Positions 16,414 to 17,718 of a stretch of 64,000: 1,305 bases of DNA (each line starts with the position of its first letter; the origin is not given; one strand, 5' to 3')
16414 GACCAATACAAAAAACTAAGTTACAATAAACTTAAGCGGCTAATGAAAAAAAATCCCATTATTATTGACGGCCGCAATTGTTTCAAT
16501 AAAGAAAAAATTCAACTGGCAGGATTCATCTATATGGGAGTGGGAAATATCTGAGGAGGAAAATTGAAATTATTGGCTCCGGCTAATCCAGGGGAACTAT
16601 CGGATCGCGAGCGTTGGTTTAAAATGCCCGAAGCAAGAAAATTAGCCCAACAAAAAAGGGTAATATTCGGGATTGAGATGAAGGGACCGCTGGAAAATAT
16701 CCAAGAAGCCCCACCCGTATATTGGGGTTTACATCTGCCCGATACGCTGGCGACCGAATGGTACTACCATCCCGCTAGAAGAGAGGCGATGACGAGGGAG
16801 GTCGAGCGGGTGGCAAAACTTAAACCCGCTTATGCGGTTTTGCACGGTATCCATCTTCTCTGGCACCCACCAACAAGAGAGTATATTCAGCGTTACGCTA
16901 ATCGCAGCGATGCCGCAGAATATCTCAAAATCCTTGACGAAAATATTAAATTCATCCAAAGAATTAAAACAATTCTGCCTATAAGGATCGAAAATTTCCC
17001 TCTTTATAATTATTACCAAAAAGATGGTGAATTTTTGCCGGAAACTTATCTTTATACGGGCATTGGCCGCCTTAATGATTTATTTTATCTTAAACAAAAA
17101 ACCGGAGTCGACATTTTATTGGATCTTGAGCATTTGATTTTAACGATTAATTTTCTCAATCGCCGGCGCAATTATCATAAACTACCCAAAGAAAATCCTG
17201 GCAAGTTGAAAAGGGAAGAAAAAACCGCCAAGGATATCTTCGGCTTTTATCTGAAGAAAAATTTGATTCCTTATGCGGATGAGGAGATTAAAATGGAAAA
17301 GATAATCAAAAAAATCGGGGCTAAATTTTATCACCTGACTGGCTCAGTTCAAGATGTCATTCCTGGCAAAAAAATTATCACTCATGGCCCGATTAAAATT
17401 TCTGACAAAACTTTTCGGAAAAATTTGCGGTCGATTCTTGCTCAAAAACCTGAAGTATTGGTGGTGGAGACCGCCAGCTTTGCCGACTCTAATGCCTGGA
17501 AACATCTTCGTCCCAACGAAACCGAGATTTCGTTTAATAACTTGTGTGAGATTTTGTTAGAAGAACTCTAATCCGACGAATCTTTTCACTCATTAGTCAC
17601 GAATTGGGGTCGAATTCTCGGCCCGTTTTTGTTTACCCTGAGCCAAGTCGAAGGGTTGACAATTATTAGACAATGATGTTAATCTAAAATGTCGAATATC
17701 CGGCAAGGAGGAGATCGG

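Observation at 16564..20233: Tandem triplet of TIM-barrel-like paralogs: one AT-rich copy and two GC-rich copies, the first two followed by near-identical terminators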

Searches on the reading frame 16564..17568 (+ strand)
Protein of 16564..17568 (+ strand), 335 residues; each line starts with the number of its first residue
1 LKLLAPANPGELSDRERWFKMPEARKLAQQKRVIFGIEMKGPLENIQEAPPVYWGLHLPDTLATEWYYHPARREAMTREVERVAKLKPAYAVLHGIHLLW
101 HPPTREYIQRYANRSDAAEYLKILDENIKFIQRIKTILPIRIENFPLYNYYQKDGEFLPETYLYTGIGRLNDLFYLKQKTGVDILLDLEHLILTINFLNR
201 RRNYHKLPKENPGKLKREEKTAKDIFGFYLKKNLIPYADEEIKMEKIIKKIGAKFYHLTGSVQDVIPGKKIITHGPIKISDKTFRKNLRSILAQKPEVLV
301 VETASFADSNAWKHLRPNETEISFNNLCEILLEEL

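Call 6: search_protein_families(library=pfam, proteins=[window:16564-17568:+], max_evalue=1)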
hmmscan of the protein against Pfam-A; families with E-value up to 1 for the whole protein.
window:16564-17568:+ (335 aa): 0 families

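Call 11: search_protein_families(library=ncbifam, proteins=[window:16564-17568:+], max_evalue=1)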
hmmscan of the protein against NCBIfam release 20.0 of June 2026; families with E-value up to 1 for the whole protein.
window:16564-17568:+ (335 aa): 1 family
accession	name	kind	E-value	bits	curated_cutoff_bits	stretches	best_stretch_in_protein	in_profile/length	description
NF041277.1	coba_remo_CbiR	equivalog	0.082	12.4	105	1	43-97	51-108/249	cobamide remodeling phosphodiesterase CbiR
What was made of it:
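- Tried and rejected: NCBIfam gave only a faint CbiR hit (call 11).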

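Call 17: find_homologous_proteins(query=window:16564-17568:+, max_evalue=0.001)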
Query window:16564-17568:+ (335 aa): 65 proteins with E <= 0.001 among 2018 candidates.
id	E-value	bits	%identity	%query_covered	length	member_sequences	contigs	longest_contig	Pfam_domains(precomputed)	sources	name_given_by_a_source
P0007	2.2e-224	762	100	100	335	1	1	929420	-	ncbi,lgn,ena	-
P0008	7.6e-145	500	64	100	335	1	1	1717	-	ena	-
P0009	6.9e-144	497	66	100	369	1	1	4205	-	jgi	-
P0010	8.8e-141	487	65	100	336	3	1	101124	-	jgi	-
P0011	6.7e-140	484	63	100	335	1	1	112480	-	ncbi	-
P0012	2.7e-139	482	63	100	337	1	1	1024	-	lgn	-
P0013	3.4e-138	478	63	100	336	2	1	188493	-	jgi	-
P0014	5.3e-138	478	62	100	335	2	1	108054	-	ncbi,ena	-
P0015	1.8e-136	473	61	100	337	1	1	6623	-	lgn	-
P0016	4.1e-134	465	61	100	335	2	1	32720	-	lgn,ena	-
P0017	4.1e-134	465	61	100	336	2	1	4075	-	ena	-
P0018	6.9e-131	454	61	100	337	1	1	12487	-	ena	-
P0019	2.3e-129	449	59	100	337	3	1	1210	-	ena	-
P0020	2.9e-129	449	60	100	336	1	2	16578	-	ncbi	-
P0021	4.1e-129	449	59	100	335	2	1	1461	-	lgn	-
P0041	3.4e-117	409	55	100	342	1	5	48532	-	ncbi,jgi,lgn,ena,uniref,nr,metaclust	ncbi:MAG: hypothetical protein US31_C0020G0003 [Berkelbacteria bacterium GW2011_GWA1_36_9]|uniref:Un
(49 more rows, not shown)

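Call 27: find_encoding_contigs(protein=P0013, flank=8000, max_places=2)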
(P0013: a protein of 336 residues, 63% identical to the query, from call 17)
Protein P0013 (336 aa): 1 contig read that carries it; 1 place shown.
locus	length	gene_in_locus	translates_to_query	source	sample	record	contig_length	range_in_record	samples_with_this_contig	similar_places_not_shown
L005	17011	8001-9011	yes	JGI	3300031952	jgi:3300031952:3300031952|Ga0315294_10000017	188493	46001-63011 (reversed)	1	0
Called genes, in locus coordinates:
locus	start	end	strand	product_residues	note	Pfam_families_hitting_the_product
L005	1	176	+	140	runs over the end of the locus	-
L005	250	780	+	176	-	-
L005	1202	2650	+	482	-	PF16158:N_BRCA1_IG (weak)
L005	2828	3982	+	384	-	PF13439:Glyco_transf_4, PF20706:GT4-conflict, PF00534:Glycos_transf_1, PF13692:Glyco_trans_1_4, PF13524:Glyco_trans_1_2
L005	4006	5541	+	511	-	-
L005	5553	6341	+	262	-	PF18912:DZR_2, PF00156:Pribosyltran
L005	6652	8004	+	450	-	PF02737:3HCDH_N (weak), PF03446:NAD_binding_2 (faint), PF03721:UDPG_MGDP_dh_N, PF00984:UDPG_MGDP_dh, PF03720:UDPG_MGDP_dh_C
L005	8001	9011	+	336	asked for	-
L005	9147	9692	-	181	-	PF01797:Y1_Tnp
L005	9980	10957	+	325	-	-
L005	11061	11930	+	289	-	PF00892:EamA (weak)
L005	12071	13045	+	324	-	PF01408:GFO_IDH_MocA, PF22725:GFO_IDH_MocA_C3, PF02894:GFO_IDH_MocA_C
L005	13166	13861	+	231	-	PF25084:LbH_EIF2B, PF25087:GMPPB_C, PF14602:Hexapep_2 (faint), PF00132:Hexapep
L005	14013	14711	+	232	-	PF01209:Ubie_methyltran, PF13489:Methyltransf_23, PF03848:TehB (weak), PF13847:Methyltransf_31, PF08241:Methyltransf_11, PF08242:Methyltransf_12, PF13649:Methyltransf_25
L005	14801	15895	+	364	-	PF00155:Aminotran_1_2, PF01041:DegT_DnrJ_EryC1, PF00266:Aminotran_5 (weak), PF01212:Beta_elim_lyase, PF01053:Cys_Met_Meta_PP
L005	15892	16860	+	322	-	PF01073:3Beta_HSD, PF01370:Epimerase, PF02719:Polysacc_synt_2, PF04321:RmlD_sub_bind, PF16363:GDP_Man_Dehyd, PF07993:NAD_binding_4 (weak)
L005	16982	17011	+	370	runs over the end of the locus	PF00155:Aminotran_1_2, PF01041:DegT_DnrJ_EryC1, PF00266:Aminotran_5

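Call 28: find_encoding_contigs(protein=P0041, flank=8000, max_places=2)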
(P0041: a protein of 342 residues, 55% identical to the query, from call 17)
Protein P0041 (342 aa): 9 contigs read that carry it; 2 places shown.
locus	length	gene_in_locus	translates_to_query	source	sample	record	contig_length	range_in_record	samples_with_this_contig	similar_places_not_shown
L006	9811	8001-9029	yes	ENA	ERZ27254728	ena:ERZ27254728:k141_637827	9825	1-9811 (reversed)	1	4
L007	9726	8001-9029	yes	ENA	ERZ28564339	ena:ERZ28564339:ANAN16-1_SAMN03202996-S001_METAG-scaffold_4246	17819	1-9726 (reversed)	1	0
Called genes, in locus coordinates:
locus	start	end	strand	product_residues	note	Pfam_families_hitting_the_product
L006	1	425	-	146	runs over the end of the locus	PF00483:NTP_transferase, PF12804:NTP_transf_3 (weak)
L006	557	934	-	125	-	PF00011:HSP20, PF17886:ArsA_HSP20 (faint)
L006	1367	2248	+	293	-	PF02661:Fic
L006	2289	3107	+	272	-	-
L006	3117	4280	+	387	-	PF13439:Glyco_transf_4, PF20706:GT4-conflict, PF00534:Glycos_transf_1, PF13692:Glyco_trans_1_4, PF13524:Glyco_trans_1_2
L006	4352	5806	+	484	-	-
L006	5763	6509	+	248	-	PF18912:DZR_2, PF00156:Pribosyltran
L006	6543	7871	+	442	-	PF03446:NAD_binding_2 (weak), PF03721:UDPG_MGDP_dh_N, PF00984:UDPG_MGDP_dh, PF03720:UDPG_MGDP_dh_C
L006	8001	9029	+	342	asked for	-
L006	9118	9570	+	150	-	-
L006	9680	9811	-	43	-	?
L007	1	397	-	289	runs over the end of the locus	PF00483:NTP_transferase, PF12804:NTP_transf_3 (weak)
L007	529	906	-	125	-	PF00011:HSP20, PF17886:ArsA_HSP20 (faint)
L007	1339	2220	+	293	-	PF02661:Fic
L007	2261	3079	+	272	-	-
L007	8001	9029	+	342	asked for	-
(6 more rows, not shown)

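Call 39: search_protein_representatives(alignment_id=A2)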
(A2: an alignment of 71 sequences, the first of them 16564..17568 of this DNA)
Query: 71 sequences, 336 profile positions. Proteins with E-value up to 0.001 (for the whole library): 97; up to 1e-10: 80; up to 1e-30: 51. The best 97 are listed.
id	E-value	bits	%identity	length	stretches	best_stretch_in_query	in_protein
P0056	1.8e-149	513.7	-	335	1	1-336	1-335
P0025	8.7e-147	504.9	-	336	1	1-336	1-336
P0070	3.1e-114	397.9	-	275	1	68-336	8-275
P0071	7.4e-97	340.8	-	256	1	1-253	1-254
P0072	2.2e-74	266.9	-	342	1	1-336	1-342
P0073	1.4e-73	264.2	-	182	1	154-336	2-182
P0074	3.1e-68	246.7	-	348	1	1-336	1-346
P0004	2.7e-67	243.6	-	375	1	2-336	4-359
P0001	6.9e-64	232.4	-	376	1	2-335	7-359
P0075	3.3e-62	226.9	-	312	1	34-336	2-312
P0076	5.8e-59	216.2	-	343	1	1-336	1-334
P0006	1.2e-57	211.8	-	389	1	2-335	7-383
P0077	2.3e-57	211.0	-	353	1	1-334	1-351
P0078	1.4e-50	188.7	-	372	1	2-336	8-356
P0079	7.4e-50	186.3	-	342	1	5-332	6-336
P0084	1.2e-45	172.4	-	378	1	2-336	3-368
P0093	3.6e-40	154.4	-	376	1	2-335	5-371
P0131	4.3e-23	98.3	-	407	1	13-334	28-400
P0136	9.2e-20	87.3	-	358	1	19-321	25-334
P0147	1.9e-09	53.5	-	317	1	121-308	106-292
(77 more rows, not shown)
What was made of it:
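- Rarity: 97 clusters among 1.84 billion (call 39).
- Tried and rejected: The exhaustive profile search did (call 39).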

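Call 40: predict_structure(alignment_id=A2)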
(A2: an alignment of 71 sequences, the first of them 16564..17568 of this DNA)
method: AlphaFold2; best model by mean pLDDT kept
length: 335 residues; sequences in the alignment: 71
mean_pLDDT: 96.9   pTM: 0.94
mean pLDDT of the five models: 96.9, 96.7, 96.6, 96.6, 96.5
residues with pLDDT >= 90: 318; 70-90: 17; 50-70: 0; < 50: 0
segments of 3 or more residues with pLDDT < 50: none
pLDDT, mean of each block of 10 residues (from residue 1): 98 97 99 98 97 98 98 98 99 97 84 97 99 98 97 91 97 99 99 99 96 97 98 97 97 98 94 97 98 98 94 96 99 98
secondary structure, 60 per line:
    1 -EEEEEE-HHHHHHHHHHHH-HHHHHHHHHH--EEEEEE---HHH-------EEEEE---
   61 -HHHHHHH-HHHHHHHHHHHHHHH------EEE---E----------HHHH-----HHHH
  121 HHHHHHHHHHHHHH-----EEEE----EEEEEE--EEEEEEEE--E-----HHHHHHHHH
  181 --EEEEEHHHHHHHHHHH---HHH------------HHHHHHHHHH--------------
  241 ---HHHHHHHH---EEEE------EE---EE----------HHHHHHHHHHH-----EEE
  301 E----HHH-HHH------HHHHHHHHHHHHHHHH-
elements in order: E2-7 H9-20 H22-31 E34-39 E53-57 H62-68 H70-84 E91-93 H108-111 H117-134 E140-143 E148-153 E156-163 H172-180 E183-187 H188-198 H217-226 H244-251 E255-258 H282-292 E298-301 H319-334
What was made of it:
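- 16564..17571 (+): c1: the constant (clade A) member of the family, 335 aa, TTG start 9 nt after the dehydrogenase stop. GC 0.408. AlphaFold pLDDT 96.9 (call 40).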

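Call 43: fold_search(model_id=the predicted structure, library=pdb)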
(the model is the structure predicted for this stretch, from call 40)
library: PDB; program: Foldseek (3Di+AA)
matches with E <= 10: 1255; with E <= 0.001: 16
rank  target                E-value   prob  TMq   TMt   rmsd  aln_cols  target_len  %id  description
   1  3ayv_B                1.4e-05  1.00  0.46  0.60   6.9       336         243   12  TTHB071 protein from Thermus thermophilus HB8 soaking with ZnCl2 (released 2011-10-19)
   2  3ayt_A                1.5e-05  1.00  0.47  0.62   6.8       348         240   12  TTHB071 protein from Thermus thermophilus HB8 (released 2011-10-19)
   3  3ayt_C                1.9e-05  1.00  0.46  0.60   7.1       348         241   11  TTHB071 protein from Thermus thermophilus HB8 (released 2011-10-19)
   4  3bww                  8.1e-05  1.00  0.46  0.58   7.4       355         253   10  Crystal structure of a duf692 family protein (hs_1138) from haemophilus somnus 129pt at 2.20 A resolution (released 2008-01-22)
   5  3vnk_A                1.4e-04  1.00  0.40  0.45   8.5       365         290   10  Crystal structures of D-Psicose 3-epimerase with D-fructose from Clostridium cellulolyticum H10 (released 2012-08-01)
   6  3ayv_D                2.4e-04  1.00  0.46  0.60   6.5       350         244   12  TTHB071 protein from Thermus thermophilus HB8 soaking with ZnCl2 (released 2011-10-19)
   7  3itt_A                3.7e-04  1.00  0.43  0.35   9.3       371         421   10  Crystal structure of Pseudomonas stutzeri L-rhamnose isomerase mutant S329K in complex with L-rhamnose (released 2010-02-02)
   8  3aam                  3.9e-04  1.00  0.46  0.55   8.8       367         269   12  Crystal structure of endonuclease IV from Thermus thermophilus HB8 (released 2010-12-01)
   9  2nxh_H                3.9e-04  0.96  0.25  0.30   8.5       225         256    9  Structural and mechanistic changes along an engineered path from metallo to non-metallo KDO8P synthase. (released 2007-04-24)
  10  3m0v_A                4.4e-04  1.00  0.41  0.34   9.9       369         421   11  Crystal structure of Pseudomonas stutzeri L-rhamnose isomerase mutant S329L in complex with L-rhamnose (released 2010-11-10)
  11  2nws_B                4.7e-04  0.98  0.33  0.39   9.2       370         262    8  Structural and mechanistic changes along an engineered path from metallo to non-metallo KDO8P synthase (released 2007-04-24)
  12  2nq9_A                5.3e-04  1.00  0.43  0.50   9.2       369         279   14  High resolution crystal structure of Escherichia coli endonuclease IV (Endo IV) Y72A mutant bound to damaged DNA (released 2007-11-13)
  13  4gji_A                6.0e-04  1.00  0.42  0.34   9.8       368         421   10  Crystal structure of Pseudomonas stutzeri L-rhamnose isomerase mutant H101N in complex with L-rhamnopyranose (released 2012-12-12)
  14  1fwt_B                7.2e-04  0.93  0.25  0.31   8.8       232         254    9  AQUIFEX AEOLICUS KDO8P SYNTHASE IN COMPLEX WITH PEP, E4P AND CADMIUM (released 2001-04-21)
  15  3e12_B                8.2e-04  0.91  0.25  0.30   8.8       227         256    8  Cu2+ substituted Aquifex aeolicus KDO8PS in complex with KDO8P (released 2009-05-12)
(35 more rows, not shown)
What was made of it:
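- Closest known: CbiR cobamide-remodelling phosphodiesterase / TTHB071. Same: TTHB071 is the top Foldseek hit (call 43).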

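Call 45: search_solved_structures(query=A2, max_evalue=10, show_alignments=5)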
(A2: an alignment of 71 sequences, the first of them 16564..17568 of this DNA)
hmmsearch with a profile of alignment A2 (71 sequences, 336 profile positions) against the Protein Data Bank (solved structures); distinct sequences matched with E-value up to 10: 4.
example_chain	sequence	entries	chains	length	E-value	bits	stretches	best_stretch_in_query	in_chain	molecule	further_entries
5xyn_A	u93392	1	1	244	0.47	12.6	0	196-237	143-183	Platinum sensitivity protein 3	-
3vu9_A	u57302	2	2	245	0.47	12.6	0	196-237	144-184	Platinum sensitivity protein 3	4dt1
4eq6_B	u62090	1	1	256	0.61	12.3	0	196-237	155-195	Platinum sensitivity protein 3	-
9q2c_D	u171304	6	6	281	0.82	11.9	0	196-237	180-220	Platinum sensitivity protein 3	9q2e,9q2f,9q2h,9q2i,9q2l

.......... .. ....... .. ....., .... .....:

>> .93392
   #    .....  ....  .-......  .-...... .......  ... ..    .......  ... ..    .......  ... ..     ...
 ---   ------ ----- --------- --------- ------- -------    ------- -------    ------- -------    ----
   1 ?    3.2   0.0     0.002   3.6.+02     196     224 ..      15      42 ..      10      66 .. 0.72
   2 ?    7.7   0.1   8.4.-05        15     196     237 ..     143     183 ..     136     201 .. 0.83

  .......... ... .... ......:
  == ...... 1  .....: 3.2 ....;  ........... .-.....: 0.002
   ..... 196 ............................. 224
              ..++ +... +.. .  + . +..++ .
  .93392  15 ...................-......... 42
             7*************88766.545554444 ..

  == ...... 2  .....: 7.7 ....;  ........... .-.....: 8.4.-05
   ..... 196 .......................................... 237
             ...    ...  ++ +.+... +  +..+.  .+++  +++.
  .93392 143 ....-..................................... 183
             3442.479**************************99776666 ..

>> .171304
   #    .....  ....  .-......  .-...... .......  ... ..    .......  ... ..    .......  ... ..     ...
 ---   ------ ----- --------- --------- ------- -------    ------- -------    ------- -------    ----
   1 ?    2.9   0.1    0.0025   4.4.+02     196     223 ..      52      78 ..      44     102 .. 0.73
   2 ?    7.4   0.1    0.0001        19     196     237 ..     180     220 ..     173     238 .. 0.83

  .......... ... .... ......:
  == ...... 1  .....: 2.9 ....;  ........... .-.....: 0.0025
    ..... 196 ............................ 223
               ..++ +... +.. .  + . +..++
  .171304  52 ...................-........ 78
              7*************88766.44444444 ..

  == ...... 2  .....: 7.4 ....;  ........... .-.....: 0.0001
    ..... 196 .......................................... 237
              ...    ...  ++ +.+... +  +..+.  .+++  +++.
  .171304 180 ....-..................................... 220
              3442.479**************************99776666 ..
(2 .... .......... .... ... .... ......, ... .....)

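Call 48: search_protein_families(library=pfam, alignment_id=A3, max_evalue=0.01)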
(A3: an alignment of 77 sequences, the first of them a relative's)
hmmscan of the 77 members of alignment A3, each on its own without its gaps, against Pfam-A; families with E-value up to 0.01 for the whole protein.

A. member 1, P0072 (342 aa): 0 families

B. families by the number of members that match (of 77 scanned): 2 families
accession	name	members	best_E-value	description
PF01261.30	AP_endonuc_2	3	2.7e-08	Xylose isomerase-like TIM barrel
PF17252.7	DUF5319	1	0.0059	Family of unknown function (DUF5319)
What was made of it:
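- On MNIO / DUF692: No DUF692 hit (calls 6, 48).
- No DUF692 Pfam hit (calls 6, 48).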

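Call 54: find_encoding_contigs(protein=P0093, flank=8000, max_places=3)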
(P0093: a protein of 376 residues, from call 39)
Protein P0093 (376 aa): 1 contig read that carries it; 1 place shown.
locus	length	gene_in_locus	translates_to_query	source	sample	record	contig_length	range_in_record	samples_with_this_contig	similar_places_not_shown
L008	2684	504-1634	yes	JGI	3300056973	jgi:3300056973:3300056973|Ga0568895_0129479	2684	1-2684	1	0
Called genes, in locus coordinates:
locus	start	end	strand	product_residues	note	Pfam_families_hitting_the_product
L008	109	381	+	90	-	-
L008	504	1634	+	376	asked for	-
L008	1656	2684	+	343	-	?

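Call 57: find_related_loci(query=A4, collection=genome_contigs, flank=8000)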
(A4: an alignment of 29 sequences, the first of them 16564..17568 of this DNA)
Query A4 (335 aa) in genome_contigs; peptide patterns used: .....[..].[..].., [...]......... (x = any residue, [..] = any of these).
48 stretches matched a pattern; 4 encode a relative of the query (tblastn E <= 1e-3); 4 distinct loci.
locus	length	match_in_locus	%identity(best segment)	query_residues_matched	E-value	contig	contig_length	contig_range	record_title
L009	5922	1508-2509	59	1-335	4e-130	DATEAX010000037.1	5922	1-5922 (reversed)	MAG TPA_asm: Patescibacteria group bacterium isolate SMAG_U8229 k141_1404680, whole genome shotgun sequence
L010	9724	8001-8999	54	1-326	2e-117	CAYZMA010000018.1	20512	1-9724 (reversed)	MAG TPA_asm: uncultured Candidatus Saccharibacteria bacterium isolate SRP050083_co1_301 genome assembly, contig: NODE_10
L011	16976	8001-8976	51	1-324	9e-95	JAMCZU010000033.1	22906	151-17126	MAG: Patescibacteria group bacterium isolate FK_Sedi_B_Bin.291 NODE_7439_length_22906_cov_27.0948, whole genome shotgun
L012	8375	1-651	53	119-335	1e-70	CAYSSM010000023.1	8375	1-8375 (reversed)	MAG TPA_asm: uncultured Candidatus Saccharibacteria bacterium isolate SRP050083_co1_294 genome assembly, contig: NODE_43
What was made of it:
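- Four loci among 185,579 species genomes, all Patescibacteria or Saccharibacteria (call 57).
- Tried and rejected: The c1-only alignment found just 4 genomes (call 57).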

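Call 62: find_encoding_contigs(protein=P0072, flank=8000, max_places=2)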
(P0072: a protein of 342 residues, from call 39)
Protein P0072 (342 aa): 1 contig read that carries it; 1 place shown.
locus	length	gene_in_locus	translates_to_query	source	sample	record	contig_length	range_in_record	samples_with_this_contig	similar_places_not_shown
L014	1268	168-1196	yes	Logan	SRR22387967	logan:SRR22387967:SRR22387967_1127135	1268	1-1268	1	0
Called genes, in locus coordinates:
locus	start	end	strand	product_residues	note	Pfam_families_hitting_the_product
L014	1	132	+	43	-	?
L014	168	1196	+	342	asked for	-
